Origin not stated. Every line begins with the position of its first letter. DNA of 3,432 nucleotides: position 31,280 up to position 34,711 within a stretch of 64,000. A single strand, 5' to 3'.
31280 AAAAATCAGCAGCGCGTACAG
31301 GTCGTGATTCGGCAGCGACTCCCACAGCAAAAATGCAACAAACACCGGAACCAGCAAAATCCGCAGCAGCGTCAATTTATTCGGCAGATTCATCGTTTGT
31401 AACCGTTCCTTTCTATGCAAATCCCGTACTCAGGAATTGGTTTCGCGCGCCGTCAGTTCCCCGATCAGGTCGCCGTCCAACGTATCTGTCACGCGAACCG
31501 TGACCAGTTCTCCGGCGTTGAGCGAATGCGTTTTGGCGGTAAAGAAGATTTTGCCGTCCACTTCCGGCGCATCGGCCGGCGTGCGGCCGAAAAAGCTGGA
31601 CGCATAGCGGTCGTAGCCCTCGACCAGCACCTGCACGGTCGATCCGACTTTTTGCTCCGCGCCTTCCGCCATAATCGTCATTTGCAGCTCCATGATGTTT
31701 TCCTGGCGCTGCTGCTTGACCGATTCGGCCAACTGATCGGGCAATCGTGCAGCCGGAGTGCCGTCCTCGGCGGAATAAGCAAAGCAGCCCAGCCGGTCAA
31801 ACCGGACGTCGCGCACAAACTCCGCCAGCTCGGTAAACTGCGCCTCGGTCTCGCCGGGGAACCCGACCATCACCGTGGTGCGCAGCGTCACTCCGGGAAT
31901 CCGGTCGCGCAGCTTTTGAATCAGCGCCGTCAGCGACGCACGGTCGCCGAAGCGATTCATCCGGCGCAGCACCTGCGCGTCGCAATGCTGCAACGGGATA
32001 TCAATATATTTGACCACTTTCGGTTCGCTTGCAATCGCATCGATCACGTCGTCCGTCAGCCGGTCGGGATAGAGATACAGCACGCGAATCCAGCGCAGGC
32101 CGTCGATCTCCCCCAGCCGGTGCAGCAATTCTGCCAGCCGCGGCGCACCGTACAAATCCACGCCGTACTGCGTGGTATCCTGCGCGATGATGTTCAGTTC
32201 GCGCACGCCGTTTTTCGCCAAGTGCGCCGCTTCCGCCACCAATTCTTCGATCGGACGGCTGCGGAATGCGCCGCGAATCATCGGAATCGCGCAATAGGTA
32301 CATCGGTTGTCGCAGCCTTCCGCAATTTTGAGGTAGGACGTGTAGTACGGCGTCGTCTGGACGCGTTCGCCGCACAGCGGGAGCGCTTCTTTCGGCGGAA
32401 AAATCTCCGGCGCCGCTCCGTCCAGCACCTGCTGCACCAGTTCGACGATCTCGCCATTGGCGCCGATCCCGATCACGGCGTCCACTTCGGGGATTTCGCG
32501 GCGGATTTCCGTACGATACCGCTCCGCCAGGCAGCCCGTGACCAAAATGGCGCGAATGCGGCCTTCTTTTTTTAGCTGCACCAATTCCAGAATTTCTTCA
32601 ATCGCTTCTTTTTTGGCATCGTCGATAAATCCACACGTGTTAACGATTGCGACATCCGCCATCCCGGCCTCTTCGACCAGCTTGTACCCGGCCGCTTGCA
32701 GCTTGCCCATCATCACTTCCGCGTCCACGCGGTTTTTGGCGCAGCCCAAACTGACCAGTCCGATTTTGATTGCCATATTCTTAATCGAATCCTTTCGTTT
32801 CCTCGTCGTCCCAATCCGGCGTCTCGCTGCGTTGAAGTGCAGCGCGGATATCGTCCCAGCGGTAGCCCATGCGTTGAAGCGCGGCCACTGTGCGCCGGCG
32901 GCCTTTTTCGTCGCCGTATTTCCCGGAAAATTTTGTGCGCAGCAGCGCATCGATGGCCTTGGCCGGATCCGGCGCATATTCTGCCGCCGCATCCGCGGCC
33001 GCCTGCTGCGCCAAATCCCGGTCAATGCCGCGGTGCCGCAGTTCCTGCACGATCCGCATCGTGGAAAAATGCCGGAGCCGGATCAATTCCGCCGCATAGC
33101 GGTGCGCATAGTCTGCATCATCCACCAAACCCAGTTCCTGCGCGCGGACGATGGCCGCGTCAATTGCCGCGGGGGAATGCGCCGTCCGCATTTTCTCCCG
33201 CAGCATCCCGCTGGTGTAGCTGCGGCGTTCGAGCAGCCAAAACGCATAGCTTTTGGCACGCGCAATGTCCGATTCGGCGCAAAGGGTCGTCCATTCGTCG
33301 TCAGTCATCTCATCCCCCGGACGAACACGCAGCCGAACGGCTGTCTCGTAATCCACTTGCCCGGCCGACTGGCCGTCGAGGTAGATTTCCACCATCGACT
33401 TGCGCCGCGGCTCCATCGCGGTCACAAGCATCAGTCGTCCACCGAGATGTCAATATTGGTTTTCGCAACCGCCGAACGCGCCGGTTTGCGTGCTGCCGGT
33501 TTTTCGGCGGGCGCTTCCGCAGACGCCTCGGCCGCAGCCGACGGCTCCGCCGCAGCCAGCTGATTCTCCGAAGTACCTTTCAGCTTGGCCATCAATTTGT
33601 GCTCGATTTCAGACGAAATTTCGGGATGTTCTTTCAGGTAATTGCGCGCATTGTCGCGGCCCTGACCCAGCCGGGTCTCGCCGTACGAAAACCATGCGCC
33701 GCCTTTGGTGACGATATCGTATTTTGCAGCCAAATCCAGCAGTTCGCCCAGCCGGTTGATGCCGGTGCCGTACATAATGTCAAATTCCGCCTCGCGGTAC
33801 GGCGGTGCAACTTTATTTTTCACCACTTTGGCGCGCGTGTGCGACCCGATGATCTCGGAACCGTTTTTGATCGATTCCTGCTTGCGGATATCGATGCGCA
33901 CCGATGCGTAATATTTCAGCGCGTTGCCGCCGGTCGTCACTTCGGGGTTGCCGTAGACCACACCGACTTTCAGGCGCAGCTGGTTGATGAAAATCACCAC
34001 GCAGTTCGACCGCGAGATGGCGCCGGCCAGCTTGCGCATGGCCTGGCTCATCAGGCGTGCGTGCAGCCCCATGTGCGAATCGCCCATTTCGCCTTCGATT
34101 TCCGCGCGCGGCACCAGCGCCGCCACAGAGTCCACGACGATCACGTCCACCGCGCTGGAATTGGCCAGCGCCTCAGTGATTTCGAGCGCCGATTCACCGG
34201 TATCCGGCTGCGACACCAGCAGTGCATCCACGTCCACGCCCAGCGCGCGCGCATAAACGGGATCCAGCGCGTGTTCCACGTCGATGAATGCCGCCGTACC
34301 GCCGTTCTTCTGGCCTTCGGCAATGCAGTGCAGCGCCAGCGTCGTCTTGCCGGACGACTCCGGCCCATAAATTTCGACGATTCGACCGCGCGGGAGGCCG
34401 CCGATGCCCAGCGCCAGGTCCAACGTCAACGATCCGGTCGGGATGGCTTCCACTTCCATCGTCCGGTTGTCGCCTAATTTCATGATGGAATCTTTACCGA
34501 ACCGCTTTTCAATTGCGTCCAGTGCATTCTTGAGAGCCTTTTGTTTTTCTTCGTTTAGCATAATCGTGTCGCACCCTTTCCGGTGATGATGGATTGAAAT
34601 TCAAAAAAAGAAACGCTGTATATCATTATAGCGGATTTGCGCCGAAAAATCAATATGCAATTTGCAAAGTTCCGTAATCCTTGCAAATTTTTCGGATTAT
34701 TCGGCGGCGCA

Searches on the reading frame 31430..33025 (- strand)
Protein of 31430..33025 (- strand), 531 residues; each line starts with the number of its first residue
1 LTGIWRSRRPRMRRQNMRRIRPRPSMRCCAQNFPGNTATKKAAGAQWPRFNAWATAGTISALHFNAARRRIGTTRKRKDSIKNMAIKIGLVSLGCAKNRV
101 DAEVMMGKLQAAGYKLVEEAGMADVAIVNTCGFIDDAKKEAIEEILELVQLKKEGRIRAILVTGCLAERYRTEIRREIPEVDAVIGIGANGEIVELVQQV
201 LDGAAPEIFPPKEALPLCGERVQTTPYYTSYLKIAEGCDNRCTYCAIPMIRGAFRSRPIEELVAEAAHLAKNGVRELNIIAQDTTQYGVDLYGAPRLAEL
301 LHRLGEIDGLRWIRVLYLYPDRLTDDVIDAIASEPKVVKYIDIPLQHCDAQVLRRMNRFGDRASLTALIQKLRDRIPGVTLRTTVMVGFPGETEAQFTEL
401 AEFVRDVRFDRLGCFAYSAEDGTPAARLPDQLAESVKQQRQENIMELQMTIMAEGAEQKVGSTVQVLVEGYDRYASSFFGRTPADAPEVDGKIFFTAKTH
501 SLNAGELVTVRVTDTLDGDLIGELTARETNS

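Call 52: search_protein_families(library=pfam, proteins=[window:31430-33025:-], max_evalue=0.00001)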
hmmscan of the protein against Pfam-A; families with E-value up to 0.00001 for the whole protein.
window:31430-33025:- (531 aa): 4 families
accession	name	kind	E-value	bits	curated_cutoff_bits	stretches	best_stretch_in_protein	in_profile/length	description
PF00919.26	UPF0004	-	1e-27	96.5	27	1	87-186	1-98/98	Uncharacterized protein family UPF0004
PF04055.27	Radical_SAM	-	2.1e-25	90.3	29.5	1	234-404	3-166/166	Radical SAM superfamily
PF18693.7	TRAM_2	-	7e-18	65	27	1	460-524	1-62/63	TRAM domain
PF01938.26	TRAM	-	3.1e-07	30.6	21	1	458-524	2-60/61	TRAM domain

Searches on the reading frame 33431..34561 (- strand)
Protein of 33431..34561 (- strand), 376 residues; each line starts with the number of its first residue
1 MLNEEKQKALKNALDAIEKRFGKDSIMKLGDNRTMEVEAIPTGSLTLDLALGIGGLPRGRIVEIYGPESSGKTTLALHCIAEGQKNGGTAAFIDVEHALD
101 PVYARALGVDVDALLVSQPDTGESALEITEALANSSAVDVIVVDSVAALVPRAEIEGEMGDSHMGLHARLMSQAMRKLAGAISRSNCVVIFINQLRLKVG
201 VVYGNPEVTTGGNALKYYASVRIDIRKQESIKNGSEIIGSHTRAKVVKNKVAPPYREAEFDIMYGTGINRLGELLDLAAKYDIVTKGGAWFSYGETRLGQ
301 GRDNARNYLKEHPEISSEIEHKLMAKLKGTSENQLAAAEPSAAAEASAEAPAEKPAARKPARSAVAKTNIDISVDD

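Call 52: search_protein_families(library=pfam, proteins=[window:33431-34561:-], max_evalue=0.00001)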
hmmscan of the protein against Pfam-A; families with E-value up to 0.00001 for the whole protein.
window:33431-34561:- (376 aa): 5 families
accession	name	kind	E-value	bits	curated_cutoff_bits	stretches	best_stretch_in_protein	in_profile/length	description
PF00154.27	RecA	-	3.9e-138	459.6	27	1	8-269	1-262/262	recA bacterial DNA recombination protein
PF21096.2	RecA_C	-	2.7e-25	88.7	27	1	272-328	1-57/57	RecA C-terminal domain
PF08423.17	Rad51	-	1.5e-09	37.9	22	1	36-233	4-217/244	Rad51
PF06745.19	ATPase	-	1.6e-09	38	26.6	1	41-117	2-80/231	KaiC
PF13479.12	AAA_24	-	3.4e-06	27.5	27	1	62-151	5-78/195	AAA domain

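Call 54: list_cluster_members(proteins=[window:33431-34561:-, window:27294-28376:-, window:28369-29790:-, window:54245-56206:-, window:60019-62019:-, window:13592-15223:-, L006:2184-3443:-, L010:432-2225:-])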
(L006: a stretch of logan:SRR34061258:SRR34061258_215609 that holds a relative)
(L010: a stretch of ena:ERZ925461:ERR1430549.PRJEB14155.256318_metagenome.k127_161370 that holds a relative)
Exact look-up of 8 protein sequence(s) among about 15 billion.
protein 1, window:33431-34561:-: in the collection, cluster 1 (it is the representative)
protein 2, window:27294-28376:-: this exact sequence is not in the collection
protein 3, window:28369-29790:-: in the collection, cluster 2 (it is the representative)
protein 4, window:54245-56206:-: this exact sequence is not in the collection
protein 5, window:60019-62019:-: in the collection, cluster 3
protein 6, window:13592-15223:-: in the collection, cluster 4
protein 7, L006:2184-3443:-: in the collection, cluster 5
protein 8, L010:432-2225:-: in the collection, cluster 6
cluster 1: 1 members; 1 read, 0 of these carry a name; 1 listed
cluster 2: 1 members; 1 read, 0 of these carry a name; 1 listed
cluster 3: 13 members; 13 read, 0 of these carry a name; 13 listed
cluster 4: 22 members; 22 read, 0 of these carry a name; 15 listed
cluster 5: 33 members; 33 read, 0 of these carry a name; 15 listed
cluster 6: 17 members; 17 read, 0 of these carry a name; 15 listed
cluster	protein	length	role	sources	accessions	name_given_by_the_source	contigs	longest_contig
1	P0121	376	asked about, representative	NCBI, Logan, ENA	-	-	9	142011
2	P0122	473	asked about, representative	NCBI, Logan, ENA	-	-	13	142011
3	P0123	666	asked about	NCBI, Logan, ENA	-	-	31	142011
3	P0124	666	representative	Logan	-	-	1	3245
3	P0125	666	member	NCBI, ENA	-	-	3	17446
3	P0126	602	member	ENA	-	-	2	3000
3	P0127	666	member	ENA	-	-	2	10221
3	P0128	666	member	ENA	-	-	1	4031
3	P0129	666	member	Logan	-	-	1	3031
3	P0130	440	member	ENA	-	-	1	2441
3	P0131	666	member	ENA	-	-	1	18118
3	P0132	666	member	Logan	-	-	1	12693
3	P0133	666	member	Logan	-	-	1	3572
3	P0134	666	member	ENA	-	-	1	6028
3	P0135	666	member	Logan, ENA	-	-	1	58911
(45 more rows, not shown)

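Call 56: find_homologous_proteins(query=window:33431-34561:-, max_evalue=1e-100)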
Query window:33431-34561:- (376 aa): 7990 proteins with E <= 1e-100 among 8000 candidates; the best 120 are listed.
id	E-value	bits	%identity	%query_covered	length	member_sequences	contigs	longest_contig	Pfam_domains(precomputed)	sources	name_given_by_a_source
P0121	1.2e-238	810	100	100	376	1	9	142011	PF06745.20,PF13479.13,PF08423.18,PF00154.28,PF21096.3,PF27531.1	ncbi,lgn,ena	-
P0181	1.0e-237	806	100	100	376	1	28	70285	PF06745.20,PF13479.13,PF08423.18,PF00154.28,PF21096.3,PF27531.1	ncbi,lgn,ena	-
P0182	2.5e-237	805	99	100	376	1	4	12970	PF06745.20,PF13479.13,PF08423.18,PF00154.28,PF21096.3,PF27531.1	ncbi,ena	-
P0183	2.5e-237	805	99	100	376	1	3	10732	PF06745.20,PF13479.13,PF08423.18,PF00154.28,PF21096.3,PF27531.1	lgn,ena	-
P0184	3.4e-237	805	99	100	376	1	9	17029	PF06745.20,PF13479.13,PF08423.18,PF00154.28,PF21096.3,PF27531.1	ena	-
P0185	4.1e-237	804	99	100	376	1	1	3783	PF06745.20,PF13479.13,PF08423.18,PF00154.28,PF21096.3,PF27531.1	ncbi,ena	-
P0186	4.2e-237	804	99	100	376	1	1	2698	PF06745.20,PF13479.13,PF08423.18,PF00154.28,PF21096.3,PF27531.1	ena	-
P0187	7.7e-237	804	99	100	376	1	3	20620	PF06745.20,PF13479.13,PF08423.18,PF00154.28,PF21096.3,PF27531.1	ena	-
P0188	9.0e-235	797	99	100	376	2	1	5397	PF06745.20,PF13479.13,PF08423.18,PF00154.28,PF21096.3,PF27531.1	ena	-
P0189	2.1e-231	786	98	100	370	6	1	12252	PF06745.20,PF13479.13,PF08423.18,PF00154.28,PF21096.3,PF27531.1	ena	-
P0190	7.7e-210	715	-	-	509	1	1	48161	PF06745.20,PF13479.13,PF08423.18,PF13401.13,PF00154.28,PF21096.3,PF01637.25,PF27531.1,PF13191.13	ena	-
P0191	5.7e-204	695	87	99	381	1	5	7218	PF06745.20,PF13479.13,PF08423.18,PF00154.28,PF21096.3,PF27531.1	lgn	-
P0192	7.5e-204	695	87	99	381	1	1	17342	PF06745.20,PF13479.13,PF08423.18,PF00154.28,PF21096.3,PF27531.1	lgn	-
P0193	1.1e-203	695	87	99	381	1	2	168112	PF06745.20,PF13479.13,PF08423.18,PF00154.28,PF21096.3,PF27531.1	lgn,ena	-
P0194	3.3e-194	663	80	100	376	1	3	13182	PF06745.20,PF13479.13,PF08423.18,PF00154.28,PF21096.3,PF27531.1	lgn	-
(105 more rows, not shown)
